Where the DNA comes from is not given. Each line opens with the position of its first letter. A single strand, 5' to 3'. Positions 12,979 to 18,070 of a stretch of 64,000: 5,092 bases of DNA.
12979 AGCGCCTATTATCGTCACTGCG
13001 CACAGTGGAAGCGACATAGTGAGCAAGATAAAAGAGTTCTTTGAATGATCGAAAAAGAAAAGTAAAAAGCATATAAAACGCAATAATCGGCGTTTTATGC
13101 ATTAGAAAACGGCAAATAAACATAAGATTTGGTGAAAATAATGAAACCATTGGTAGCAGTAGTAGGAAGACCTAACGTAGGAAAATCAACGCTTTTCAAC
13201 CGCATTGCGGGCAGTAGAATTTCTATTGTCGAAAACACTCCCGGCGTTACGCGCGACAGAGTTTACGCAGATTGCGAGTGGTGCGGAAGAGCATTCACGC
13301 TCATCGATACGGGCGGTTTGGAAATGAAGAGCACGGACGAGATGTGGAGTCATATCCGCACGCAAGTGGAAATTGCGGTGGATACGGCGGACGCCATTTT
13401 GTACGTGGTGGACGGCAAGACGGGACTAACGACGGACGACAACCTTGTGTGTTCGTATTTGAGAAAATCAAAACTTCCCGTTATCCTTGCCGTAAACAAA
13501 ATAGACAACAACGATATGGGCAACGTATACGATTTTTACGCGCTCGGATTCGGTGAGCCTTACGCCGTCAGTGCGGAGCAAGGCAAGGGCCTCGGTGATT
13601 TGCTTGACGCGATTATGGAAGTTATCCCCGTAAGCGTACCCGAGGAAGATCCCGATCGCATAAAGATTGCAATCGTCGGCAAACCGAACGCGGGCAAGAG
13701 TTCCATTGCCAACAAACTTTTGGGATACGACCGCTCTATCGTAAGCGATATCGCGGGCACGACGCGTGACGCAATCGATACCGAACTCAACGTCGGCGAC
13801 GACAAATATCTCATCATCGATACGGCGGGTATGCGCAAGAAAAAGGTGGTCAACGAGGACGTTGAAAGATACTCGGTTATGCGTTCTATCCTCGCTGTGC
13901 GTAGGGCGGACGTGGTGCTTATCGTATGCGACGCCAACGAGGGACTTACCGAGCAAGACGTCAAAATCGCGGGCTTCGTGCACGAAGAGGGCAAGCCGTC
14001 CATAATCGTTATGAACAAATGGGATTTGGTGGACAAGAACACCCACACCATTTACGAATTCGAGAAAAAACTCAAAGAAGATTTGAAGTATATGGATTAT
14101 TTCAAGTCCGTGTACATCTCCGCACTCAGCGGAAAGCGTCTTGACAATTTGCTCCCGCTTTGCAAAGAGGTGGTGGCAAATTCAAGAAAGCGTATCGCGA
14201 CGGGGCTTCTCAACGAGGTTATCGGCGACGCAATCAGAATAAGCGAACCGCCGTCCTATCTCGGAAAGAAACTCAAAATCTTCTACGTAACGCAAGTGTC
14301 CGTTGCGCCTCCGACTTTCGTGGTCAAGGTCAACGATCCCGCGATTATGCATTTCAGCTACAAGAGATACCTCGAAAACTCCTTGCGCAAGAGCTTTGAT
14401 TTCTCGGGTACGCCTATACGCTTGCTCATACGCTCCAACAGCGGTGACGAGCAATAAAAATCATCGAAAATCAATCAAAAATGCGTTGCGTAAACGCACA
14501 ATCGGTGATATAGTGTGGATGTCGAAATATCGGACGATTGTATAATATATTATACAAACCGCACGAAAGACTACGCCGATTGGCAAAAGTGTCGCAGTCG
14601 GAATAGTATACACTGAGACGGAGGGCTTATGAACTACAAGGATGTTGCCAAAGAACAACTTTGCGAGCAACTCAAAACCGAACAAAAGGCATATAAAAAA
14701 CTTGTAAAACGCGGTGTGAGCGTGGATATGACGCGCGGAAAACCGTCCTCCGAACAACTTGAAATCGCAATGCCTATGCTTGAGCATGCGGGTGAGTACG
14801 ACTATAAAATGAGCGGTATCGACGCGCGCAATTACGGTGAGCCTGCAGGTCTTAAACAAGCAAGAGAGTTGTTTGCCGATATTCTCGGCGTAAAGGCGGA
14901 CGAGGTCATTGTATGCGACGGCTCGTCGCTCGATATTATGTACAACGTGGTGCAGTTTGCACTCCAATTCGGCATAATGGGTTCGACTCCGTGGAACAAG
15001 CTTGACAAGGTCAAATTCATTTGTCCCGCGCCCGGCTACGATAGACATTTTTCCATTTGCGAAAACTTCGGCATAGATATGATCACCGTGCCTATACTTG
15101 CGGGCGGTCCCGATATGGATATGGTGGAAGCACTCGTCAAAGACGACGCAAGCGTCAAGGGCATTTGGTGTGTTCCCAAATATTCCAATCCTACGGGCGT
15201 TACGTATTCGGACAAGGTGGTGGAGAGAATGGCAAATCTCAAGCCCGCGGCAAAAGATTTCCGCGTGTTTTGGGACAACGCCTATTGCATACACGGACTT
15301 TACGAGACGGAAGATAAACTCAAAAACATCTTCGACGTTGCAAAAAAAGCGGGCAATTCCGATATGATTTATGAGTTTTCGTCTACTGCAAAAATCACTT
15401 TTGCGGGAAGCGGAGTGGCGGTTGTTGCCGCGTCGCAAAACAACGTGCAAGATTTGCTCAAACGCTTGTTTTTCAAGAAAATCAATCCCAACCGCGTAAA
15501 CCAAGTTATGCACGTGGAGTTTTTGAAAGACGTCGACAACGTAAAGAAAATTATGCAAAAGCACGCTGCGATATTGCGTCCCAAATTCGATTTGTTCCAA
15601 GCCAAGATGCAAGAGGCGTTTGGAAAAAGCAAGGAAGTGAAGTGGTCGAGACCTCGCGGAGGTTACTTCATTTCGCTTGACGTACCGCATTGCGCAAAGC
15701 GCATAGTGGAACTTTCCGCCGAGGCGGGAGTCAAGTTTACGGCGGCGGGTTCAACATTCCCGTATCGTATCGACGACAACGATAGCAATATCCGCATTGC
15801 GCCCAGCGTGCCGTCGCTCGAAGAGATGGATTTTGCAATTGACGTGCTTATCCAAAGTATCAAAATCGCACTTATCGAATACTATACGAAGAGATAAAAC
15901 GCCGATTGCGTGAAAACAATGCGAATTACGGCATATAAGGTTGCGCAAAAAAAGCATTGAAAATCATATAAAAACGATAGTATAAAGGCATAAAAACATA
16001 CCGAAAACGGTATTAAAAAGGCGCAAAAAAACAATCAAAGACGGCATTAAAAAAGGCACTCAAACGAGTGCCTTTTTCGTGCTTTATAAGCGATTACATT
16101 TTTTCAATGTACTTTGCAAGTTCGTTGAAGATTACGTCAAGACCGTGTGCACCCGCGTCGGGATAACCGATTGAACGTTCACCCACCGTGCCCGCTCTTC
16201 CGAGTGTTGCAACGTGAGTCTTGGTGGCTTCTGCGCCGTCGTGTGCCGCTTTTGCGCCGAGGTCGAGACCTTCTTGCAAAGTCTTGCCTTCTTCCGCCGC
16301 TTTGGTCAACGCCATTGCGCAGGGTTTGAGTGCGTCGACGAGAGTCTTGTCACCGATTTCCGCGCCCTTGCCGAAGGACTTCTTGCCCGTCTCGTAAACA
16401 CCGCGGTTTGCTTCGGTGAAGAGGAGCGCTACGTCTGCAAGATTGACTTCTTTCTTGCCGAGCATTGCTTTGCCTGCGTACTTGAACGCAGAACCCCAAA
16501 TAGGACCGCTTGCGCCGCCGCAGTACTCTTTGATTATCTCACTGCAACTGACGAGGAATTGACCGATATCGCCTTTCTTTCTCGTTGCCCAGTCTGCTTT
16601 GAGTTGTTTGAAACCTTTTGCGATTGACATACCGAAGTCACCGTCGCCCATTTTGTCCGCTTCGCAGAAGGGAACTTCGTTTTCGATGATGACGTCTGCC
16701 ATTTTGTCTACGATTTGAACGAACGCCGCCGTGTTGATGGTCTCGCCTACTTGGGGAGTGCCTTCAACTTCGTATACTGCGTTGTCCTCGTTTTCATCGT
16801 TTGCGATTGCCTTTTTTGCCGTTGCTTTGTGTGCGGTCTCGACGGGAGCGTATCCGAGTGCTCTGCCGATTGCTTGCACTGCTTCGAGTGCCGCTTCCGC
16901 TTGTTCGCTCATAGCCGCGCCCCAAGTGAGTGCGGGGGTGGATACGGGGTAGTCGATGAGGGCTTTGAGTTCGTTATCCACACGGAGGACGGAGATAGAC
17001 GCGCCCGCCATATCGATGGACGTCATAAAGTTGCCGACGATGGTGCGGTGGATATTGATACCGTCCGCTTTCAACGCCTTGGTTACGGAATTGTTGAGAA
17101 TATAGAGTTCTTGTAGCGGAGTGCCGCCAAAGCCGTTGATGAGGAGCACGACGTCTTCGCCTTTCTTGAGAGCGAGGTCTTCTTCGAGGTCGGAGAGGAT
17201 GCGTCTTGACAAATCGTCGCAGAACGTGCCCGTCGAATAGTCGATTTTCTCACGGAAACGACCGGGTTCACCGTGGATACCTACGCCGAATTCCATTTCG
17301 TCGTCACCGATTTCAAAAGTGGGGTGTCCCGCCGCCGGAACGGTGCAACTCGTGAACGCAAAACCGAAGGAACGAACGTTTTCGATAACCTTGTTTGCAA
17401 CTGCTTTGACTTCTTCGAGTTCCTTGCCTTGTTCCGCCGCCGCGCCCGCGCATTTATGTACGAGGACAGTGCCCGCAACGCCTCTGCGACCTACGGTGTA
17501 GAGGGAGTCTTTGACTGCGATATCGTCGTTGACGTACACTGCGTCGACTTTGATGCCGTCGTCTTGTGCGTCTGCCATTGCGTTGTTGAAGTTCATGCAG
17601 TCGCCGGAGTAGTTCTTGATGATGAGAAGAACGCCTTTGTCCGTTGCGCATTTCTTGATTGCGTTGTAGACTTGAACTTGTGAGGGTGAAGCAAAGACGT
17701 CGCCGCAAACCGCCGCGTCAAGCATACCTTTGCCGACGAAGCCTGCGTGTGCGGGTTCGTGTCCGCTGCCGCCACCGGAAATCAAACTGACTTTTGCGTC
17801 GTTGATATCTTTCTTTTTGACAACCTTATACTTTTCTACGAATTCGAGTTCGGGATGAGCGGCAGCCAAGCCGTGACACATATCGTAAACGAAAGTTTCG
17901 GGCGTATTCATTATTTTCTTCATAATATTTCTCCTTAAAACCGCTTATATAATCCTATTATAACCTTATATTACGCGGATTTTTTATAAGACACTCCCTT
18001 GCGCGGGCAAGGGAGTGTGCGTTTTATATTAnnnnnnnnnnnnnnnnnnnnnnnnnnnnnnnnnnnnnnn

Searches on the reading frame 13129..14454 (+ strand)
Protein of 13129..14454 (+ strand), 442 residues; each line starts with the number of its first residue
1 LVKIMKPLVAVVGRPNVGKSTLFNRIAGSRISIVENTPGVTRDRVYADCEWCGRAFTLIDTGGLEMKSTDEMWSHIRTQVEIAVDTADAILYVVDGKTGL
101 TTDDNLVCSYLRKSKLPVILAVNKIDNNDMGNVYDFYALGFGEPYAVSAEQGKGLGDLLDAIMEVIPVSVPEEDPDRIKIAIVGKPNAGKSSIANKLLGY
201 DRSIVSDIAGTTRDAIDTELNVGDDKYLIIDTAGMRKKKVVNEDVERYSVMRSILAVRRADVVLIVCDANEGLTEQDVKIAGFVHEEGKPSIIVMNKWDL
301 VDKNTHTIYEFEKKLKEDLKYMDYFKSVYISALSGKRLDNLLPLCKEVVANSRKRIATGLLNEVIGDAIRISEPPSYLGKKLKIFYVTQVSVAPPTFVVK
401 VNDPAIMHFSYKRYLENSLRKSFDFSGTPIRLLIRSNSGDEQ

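Call 25: search_protein_families(library=pfam, proteins=[window:13129-14454:+], max_evalue=0.00001)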
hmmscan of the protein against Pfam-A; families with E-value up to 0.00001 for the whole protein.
window:13129-14454:+ (442 aa): 10 families
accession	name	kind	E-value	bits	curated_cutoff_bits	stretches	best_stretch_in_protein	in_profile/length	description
PF01926.29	MMR_HSR1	-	4.6e-59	197.9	21.9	2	179-297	1-113/113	50S ribosome-binding GTPase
PF14714.11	KH_dom-like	-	1.3e-31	109.2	27.3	1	355-435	1-81/81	KH-domain-like of EngA bacterial GTPase enzymes, C-terminal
PF02421.24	FeoB_N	-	2.9e-31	108.5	27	2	179-340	2-151/156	Ferrous iron transport protein B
PF00009.33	GTP_EFTU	-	4.7e-25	88.7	26.5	2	179-348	5-185/188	Elongation factor Tu GTP binding domain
PF00350.29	Dynamin_N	-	2.3e-18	67.2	27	0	180-213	1-33/168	Dynamin family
PF04548.22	AIG1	-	1.2e-15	57.9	27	2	179-283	2-106/212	AIG1 family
PF03193.22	RsgA_GTPase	-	9.3e-10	39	30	0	254-347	17-106/174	RsgA GTPase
PF08477.19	Roc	-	7e-07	29.9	27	0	179-299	1-119/119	Ras of Complex, Roc, domain of DAPkinase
PF00071.28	Ras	-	8.3e-07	29.2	21.6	0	179-338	1-149/162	Ras family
PF16897.10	MMR_HSR1_Xtn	-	1.3e-06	28.8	35.2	0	116-164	56-102/106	C-terminal region of MMR_HSR1 domain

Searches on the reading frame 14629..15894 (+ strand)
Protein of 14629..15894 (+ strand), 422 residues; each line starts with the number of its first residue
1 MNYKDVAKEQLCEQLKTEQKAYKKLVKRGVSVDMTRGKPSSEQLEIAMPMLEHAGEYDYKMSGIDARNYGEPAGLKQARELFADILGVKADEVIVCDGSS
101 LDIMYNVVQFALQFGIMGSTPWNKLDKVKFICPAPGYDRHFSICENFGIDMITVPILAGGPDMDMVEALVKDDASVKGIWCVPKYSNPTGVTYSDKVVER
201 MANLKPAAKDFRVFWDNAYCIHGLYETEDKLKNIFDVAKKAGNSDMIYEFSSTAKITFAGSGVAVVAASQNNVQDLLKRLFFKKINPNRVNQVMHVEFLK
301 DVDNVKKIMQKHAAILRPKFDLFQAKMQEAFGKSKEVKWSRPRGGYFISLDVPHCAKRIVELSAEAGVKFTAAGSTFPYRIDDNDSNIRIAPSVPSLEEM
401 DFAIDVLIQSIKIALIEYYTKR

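Call 25: search_protein_families(library=pfam, proteins=[window:14629-15894:+], max_evalue=0.00001)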
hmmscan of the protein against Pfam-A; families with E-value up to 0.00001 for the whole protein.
window:14629-15894:+ (422 aa): 2 families
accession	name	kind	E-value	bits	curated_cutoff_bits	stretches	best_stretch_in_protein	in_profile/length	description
PF12897.13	Asp_aminotransf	-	6.1e-147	490.2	27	1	7-420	2-418/421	Aspartate amino-transferase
PF00155.27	Aminotran_1_2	-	2.5e-13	50.4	19.7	1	65-406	34-360/361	Aminotransferase class I and II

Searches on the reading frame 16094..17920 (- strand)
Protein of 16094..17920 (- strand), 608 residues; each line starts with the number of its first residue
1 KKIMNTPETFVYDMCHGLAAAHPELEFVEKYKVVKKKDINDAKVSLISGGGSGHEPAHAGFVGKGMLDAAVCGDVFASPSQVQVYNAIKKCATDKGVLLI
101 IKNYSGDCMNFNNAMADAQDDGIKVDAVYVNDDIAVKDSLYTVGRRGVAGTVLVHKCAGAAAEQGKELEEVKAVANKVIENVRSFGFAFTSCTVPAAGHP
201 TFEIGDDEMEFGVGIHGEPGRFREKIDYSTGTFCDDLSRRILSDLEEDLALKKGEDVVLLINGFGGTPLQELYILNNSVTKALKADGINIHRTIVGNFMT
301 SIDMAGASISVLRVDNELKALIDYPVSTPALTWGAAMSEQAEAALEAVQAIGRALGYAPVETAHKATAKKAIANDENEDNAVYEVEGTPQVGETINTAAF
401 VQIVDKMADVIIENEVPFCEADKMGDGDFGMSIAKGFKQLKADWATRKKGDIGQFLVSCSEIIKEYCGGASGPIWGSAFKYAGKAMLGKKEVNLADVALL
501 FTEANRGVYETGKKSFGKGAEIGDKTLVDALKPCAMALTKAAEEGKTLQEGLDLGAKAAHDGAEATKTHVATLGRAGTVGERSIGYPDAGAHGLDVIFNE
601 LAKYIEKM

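Call 26: search_protein_families(library=pfam, proteins=[window:16094-17920:-], max_evalue=0.00001)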
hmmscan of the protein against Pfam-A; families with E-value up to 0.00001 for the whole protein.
window:16094-17920:- (608 aa): 2 families
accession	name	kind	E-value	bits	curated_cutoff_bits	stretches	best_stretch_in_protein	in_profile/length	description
PF02733.22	Dak1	-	4.5e-128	427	31.4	1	17-330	2-313/313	Dak1 domain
PF02734.22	Dak2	-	1.5e-40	139.3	27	1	424-602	2-173/174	DAK2 domain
